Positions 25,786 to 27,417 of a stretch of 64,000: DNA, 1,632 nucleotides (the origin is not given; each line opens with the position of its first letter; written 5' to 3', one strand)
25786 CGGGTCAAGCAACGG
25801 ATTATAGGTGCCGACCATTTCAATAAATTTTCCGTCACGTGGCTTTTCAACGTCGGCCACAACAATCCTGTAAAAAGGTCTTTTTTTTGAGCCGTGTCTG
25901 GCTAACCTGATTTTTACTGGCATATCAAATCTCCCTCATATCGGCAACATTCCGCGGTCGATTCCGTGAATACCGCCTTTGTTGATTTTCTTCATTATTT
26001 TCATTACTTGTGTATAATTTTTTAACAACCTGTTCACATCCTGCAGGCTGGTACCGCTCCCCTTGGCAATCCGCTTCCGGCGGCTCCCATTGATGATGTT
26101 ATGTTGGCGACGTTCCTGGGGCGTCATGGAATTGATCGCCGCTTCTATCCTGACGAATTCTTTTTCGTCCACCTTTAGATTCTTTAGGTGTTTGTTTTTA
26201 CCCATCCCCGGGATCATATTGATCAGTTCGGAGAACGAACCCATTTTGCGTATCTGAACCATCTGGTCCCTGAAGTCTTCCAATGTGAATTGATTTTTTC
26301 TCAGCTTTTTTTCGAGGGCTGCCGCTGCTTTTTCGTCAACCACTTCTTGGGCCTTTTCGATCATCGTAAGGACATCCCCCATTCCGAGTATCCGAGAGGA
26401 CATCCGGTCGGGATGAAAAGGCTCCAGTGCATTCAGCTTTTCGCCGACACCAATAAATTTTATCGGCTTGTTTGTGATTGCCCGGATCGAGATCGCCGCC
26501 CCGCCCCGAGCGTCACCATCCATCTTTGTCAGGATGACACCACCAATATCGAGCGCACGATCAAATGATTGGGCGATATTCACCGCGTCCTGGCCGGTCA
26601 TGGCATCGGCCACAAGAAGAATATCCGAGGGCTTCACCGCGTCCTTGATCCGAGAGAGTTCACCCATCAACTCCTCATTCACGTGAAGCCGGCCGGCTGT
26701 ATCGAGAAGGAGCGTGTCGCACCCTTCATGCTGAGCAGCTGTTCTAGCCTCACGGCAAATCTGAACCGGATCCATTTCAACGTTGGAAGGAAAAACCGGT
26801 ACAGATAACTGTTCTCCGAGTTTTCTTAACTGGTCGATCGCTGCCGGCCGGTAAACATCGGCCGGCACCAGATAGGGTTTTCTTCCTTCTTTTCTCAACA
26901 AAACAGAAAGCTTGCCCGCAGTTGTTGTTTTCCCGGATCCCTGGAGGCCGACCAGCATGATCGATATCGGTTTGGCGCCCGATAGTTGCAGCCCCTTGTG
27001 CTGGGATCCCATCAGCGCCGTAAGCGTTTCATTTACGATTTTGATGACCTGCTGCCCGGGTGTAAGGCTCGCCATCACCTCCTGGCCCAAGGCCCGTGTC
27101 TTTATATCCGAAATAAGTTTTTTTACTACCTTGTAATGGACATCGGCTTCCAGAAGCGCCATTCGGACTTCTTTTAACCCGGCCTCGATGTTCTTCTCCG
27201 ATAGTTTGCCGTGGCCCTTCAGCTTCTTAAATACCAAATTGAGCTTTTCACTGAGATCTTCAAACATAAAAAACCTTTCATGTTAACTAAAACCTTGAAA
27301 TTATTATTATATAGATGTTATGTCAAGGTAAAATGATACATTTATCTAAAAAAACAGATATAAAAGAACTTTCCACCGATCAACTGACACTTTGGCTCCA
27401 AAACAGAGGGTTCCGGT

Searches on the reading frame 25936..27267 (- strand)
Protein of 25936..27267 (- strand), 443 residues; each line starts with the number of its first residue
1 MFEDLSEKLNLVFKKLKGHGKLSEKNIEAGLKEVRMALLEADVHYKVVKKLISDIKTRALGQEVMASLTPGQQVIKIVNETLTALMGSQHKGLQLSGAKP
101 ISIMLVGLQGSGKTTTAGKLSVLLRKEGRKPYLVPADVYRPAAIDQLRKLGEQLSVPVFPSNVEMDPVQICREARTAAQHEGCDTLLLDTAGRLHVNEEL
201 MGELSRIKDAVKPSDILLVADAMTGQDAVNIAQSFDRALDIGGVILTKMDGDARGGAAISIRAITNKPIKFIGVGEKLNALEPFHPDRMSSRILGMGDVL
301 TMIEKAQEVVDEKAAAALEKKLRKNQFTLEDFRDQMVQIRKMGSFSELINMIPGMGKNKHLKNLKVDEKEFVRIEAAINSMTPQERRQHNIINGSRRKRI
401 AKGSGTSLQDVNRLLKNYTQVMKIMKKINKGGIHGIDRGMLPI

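Call 53: list_cluster_members(proteins=[window:25936-27267:-, window:28384-31827:-, window:59896-61437:+, window:11200-13410:+, window:9643-11163:+, window:49246-51318:+, window:51490-53319:+, window:57686-59413:+, window:38376-39749:+, window:35555-37135:+])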
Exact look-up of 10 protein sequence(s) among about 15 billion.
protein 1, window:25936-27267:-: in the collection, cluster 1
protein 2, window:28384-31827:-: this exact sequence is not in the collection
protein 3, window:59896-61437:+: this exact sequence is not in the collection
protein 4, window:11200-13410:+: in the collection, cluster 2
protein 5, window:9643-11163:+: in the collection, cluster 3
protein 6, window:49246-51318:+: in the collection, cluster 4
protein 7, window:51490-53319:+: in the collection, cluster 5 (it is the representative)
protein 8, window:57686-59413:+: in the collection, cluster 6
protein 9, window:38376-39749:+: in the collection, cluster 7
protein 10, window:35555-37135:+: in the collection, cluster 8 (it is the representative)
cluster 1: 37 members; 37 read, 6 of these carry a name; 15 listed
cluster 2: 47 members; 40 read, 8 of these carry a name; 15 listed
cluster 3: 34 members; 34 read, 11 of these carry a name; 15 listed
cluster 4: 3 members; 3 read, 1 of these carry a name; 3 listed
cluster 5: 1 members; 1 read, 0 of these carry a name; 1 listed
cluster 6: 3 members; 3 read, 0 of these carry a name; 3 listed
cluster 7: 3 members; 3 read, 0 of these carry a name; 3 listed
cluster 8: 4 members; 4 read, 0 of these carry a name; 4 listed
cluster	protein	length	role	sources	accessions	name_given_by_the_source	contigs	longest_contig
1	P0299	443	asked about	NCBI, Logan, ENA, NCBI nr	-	-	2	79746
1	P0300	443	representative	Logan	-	-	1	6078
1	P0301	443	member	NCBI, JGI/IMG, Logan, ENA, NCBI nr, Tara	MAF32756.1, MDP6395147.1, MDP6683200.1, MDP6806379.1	MAG: signal recognition particle protein [Desulfobacterales bacterium] | signal recognition particle subunit SRP54 | signal recognition particle protein [Desulfobacter sp.]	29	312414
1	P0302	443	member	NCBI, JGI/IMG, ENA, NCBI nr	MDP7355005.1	MAG: signal recognition particle protein [Desulfobacterales bacterium] | signal recognition particle protein [Desulfobacterales bacterium]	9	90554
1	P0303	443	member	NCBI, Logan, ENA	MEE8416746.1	MAG: signal recognition particle protein [Desulfobacterales bacterium]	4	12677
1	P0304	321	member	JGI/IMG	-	signal recognition particle subunit SRP54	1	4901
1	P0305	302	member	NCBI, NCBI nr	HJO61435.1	MAG TPA: signal recognition particle receptor subunit alpha, partial [Desulfobacterales ... | signal recognition particle receptor subunit alpha [Desulfobacterales bacterium]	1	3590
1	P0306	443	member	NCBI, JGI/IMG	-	signal recognition particle subunit SRP54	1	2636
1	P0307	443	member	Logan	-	-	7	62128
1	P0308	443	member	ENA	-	-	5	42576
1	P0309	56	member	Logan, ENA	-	-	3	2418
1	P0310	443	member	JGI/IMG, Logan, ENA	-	-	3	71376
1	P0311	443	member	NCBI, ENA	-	-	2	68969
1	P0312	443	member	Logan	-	-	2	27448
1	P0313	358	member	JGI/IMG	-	-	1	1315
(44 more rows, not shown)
